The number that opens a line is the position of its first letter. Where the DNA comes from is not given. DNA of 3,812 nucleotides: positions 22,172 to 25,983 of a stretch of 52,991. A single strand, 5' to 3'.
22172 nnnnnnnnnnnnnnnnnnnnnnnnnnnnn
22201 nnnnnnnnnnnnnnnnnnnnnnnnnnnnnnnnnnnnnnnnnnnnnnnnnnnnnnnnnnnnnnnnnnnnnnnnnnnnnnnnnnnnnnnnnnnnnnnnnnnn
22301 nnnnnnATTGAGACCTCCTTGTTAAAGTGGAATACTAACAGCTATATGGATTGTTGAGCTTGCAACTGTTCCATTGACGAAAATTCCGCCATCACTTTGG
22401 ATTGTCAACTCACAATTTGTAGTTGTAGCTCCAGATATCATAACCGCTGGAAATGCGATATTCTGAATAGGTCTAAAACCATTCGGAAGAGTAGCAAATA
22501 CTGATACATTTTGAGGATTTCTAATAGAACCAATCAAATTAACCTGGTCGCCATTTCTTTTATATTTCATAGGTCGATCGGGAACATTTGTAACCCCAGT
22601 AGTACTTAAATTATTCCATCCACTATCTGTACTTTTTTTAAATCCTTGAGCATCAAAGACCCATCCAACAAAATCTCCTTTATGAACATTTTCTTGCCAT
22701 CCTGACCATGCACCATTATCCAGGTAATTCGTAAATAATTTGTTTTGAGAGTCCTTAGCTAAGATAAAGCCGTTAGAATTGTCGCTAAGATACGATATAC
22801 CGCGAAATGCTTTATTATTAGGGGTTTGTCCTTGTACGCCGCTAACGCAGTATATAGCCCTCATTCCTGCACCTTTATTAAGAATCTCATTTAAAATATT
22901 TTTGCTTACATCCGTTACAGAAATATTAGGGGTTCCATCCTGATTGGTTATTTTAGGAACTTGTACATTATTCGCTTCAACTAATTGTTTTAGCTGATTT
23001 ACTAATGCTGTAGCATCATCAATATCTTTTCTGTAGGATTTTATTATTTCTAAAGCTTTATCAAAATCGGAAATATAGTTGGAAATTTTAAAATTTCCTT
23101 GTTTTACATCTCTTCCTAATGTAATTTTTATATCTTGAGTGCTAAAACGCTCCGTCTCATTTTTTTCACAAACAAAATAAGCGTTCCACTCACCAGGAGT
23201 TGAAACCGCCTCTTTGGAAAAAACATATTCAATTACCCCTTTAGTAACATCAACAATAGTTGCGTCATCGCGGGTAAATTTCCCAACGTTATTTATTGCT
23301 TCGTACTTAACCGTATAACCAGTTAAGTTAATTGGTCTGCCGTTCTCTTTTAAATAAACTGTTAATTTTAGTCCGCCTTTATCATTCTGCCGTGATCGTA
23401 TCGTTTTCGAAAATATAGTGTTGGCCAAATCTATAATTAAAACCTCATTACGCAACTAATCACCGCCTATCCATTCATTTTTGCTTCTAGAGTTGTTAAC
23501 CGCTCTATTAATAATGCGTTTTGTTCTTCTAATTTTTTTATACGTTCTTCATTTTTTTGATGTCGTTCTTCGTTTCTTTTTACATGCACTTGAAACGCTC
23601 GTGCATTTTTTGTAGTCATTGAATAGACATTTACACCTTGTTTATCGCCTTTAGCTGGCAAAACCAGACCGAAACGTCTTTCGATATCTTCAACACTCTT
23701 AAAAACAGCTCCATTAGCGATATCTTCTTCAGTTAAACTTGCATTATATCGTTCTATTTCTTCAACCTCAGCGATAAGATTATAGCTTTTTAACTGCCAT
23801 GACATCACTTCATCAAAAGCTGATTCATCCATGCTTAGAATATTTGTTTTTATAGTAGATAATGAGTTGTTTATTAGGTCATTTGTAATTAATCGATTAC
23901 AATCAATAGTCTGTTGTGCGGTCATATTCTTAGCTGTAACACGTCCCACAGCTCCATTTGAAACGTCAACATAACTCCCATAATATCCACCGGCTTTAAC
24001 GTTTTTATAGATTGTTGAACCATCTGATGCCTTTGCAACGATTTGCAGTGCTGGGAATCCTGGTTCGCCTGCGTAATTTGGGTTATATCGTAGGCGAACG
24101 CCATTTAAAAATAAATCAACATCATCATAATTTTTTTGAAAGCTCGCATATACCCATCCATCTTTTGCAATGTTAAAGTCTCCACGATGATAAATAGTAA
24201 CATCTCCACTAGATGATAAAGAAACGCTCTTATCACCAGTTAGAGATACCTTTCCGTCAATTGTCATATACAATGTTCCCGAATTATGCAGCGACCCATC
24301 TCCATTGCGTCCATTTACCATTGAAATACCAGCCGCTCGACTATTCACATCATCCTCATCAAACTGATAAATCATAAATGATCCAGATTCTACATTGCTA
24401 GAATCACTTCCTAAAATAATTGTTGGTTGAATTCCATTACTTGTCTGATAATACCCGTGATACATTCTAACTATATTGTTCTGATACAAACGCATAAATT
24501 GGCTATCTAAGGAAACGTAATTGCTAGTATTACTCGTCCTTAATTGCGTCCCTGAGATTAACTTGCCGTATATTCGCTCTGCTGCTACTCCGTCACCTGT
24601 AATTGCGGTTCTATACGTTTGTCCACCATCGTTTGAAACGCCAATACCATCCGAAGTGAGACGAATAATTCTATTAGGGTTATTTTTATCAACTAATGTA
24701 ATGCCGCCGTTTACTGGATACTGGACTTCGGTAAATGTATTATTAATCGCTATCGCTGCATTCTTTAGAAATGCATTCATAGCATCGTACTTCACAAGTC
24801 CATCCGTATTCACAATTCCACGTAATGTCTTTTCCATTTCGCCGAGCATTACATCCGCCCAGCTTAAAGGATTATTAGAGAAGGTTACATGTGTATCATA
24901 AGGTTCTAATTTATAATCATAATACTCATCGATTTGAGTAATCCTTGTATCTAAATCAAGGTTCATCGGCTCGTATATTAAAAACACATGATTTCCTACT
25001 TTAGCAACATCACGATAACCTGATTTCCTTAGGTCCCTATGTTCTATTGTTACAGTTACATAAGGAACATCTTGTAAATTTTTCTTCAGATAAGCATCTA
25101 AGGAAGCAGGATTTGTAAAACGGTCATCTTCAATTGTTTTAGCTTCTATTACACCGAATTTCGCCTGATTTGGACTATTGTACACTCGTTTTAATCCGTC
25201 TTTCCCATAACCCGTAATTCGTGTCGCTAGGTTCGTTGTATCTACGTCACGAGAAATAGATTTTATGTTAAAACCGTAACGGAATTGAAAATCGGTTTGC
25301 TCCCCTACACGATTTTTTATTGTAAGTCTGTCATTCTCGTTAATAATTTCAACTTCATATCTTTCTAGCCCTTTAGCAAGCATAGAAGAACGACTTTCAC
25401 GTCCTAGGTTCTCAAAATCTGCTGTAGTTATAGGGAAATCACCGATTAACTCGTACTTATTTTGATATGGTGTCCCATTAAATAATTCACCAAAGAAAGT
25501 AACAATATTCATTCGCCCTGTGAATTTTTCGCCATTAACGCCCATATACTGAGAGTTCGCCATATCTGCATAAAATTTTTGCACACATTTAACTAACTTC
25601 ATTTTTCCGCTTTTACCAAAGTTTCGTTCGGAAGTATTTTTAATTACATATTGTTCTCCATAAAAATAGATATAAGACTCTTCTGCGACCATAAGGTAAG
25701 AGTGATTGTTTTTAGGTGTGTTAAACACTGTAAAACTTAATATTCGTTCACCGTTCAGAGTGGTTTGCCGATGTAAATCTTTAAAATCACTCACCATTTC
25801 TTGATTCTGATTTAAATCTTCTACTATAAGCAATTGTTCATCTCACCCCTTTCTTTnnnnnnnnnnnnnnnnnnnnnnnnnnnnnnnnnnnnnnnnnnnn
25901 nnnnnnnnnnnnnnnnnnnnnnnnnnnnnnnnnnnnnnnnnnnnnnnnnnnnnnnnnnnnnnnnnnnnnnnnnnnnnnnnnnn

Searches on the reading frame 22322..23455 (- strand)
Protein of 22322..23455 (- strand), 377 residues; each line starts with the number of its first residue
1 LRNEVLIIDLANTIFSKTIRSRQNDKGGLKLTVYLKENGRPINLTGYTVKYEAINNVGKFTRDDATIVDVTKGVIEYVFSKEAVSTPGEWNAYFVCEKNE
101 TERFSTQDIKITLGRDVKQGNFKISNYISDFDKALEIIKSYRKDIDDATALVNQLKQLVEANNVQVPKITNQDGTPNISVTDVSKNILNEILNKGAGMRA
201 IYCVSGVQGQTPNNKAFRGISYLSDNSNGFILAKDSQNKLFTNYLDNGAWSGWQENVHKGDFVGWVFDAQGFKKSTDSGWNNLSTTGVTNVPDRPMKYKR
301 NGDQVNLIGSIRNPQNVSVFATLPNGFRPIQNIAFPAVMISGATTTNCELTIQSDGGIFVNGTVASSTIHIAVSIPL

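Call 85: search_protein_families(library=phrogs, proteins=[window:22322-23455:-], max_evalue=0.00001)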
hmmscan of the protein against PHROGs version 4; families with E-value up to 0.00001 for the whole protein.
window:22322-23455:- (377 aa): 9 families
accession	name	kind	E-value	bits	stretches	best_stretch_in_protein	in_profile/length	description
phrog_3639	-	tail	5.3e-96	323.6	2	1-212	5-213/474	minor tail protein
phrog_6042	-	head and packaging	9.1e-18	65.3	1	19-159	20-161/679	minor head protein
phrog_3285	-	tail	6.1e-17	62.6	1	224-366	341-468/491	minor tail protein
phrog_10512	-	head and packaging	1e-16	62.2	1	1-172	1-179/444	virion structural protein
phrog_6183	-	tail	7.9e-13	48.9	1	15-170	22-182/381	minor tail protein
phrog_8913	-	head and packaging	7.2e-12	45.6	1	19-144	22-154/721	minor head protein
phrog_7158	-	unknown function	3.6e-08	33.6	1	16-172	12-168/554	-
phrog_18602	-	head and packaging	1.8e-06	28.2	1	6-146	10-165/479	virion structural protein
phrog_6468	-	tail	7.8e-06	24.8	1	259-367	1243-1351/1366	tail fiber protein; host specificity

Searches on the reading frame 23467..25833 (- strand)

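Call 85: search_protein_families(library=phrogs, proteins=[window:23467-25833:-], max_evalue=0.00001)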
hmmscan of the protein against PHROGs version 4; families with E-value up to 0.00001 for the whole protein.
window:23467-25833:- (788 aa): 14 families
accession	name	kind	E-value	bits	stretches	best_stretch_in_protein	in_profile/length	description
phrog_5555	-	tail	3.2e-200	668.4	1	1-775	3-782/788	tail protein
phrog_326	-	other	2.4e-76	258.7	1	1-559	324-841/985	tail protein with endopeptidase domain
phrog_1067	-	head and packaging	2.3e-35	123.4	1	6-652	17-680/991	minor head protein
phrog_1775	-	head and packaging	3.9e-27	95.3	1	416-772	1218-1570/1609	minor head protein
phrog_17524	-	tail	5.5e-19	70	1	643-771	111-235/246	tail protein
phrog_3095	-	other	1e-14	55.2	1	20-313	18-311/659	tail protein with endopeptidase activity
phrog_6211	-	tail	8.8e-14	51.4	1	357-452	564-656/1168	minor tail protein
phrog_3475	-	tail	2.5e-12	46.8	1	171-338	559-732/841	minor tail protein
phrog_6253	-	tail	2e-08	34.5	1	156-217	181-242/589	minor tail protein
phrog_11785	-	head and packaging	7.8e-08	32.2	1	416-529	454-565/770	minor head protein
phrog_16381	-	unknown function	1.7e-07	29.5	1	376-448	666-738/2681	-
phrog_18110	-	unknown function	9.2e-07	28.7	1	3-335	3-329/567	-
phrog_12312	-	head and packaging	4e-06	26.4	0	13-211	15-212/784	virion structural protein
phrog_1330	-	tail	8.3e-06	24.9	1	10-308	20-349/1361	tail protein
